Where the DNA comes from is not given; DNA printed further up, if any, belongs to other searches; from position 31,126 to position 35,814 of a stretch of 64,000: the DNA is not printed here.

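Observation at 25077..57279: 32 kb single-operon array linking an Opp peptide importer, a giant S8 protease and about 8,200 aa of lipoproteins with largely unassignable domains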

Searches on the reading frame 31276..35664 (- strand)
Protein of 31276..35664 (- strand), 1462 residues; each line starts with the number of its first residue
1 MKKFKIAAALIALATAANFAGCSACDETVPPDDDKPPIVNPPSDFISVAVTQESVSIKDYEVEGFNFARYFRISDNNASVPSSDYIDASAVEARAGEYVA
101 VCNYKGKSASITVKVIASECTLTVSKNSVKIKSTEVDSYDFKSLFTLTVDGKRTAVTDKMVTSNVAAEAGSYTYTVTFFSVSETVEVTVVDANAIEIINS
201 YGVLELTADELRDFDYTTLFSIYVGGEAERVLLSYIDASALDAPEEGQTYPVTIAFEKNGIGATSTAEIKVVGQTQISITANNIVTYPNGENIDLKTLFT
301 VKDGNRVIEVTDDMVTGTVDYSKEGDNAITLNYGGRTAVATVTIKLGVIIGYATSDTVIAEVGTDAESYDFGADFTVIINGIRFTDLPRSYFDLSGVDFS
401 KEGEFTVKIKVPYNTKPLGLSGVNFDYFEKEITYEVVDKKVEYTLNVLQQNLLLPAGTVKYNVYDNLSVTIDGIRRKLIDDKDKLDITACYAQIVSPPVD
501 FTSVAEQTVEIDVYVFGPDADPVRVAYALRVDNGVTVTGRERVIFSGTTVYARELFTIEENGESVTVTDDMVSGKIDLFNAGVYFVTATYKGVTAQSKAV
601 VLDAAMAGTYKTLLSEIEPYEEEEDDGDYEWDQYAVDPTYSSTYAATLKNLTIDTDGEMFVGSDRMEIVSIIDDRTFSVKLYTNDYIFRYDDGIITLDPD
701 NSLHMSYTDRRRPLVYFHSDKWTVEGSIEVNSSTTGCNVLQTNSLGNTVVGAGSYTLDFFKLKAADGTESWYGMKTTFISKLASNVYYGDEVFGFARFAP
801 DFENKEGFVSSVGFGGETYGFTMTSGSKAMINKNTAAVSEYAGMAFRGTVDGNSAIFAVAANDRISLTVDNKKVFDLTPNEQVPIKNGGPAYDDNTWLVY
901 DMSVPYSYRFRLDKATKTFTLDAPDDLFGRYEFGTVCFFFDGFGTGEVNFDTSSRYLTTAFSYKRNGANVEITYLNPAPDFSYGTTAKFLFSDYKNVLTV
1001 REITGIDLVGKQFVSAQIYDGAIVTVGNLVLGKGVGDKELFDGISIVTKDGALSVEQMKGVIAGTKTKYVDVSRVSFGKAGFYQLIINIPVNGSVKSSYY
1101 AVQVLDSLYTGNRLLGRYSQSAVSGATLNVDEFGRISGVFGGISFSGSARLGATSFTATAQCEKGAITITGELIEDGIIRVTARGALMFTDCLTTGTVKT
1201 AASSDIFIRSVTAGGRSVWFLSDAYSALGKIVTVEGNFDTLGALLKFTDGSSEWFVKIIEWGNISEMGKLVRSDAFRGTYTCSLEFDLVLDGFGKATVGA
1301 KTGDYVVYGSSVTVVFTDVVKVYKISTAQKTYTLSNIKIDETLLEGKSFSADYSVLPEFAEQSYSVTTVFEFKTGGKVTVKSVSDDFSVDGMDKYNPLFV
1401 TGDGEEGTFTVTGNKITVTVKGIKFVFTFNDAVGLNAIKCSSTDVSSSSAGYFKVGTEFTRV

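Call 5: search_protein_families(library=pfam, proteins=[window:31276-35664:-], max_evalue=0.01)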
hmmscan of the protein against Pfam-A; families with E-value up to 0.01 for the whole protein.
window:31276-35664:- (1462 aa): 1 family
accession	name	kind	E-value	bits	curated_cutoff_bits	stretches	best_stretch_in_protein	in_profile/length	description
PF07523.18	Big_3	-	6.4e-08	33.2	21.2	2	286-343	7-67/68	Bacterial Ig-like domain (group 3)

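Call 13: search_protein_families(library=ncbifam, proteins=[window:31276-35664:-], max_evalue=0.01)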
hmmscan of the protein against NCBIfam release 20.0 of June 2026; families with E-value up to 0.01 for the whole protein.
window:31276-35664:- (1462 aa): 0 families

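Call 36: search_solved_structures(query=A2, max_evalue=0.1)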
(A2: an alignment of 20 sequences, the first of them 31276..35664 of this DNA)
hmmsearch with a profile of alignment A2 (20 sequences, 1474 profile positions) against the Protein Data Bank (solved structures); distinct sequences matched with E-value up to 0.1: 0.

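Call 38: search_protein_families(library=pfam, alignment_id=A2, max_evalue=0.01)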
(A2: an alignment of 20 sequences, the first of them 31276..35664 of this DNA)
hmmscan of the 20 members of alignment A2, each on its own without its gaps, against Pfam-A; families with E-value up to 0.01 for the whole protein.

A. member 1, window:31276-35664:- (1462 aa): 1 family
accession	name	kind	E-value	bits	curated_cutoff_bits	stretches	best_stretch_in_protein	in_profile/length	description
PF07523.18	Big_3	-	6.4e-08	33.2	21.2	2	286-343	7-67/68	Bacterial Ig-like domain (group 3)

B. families by the number of members that match (of 20 scanned): 4 families
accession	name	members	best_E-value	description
PF07523.18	Big_3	19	5.2e-14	Bacterial Ig-like domain (group 3)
PF16403.11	Bact_surface_Ig-like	2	0.0075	Bacterial surface protein, Ig-like domain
PF00801.26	PKD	1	0.0024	PKD domain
PF19637.4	DUF6140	1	0.0033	Family of unknown function (DUF6140)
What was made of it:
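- No SLH, CWB2 or other S-layer anchoring domains were found (calls 5, 38).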
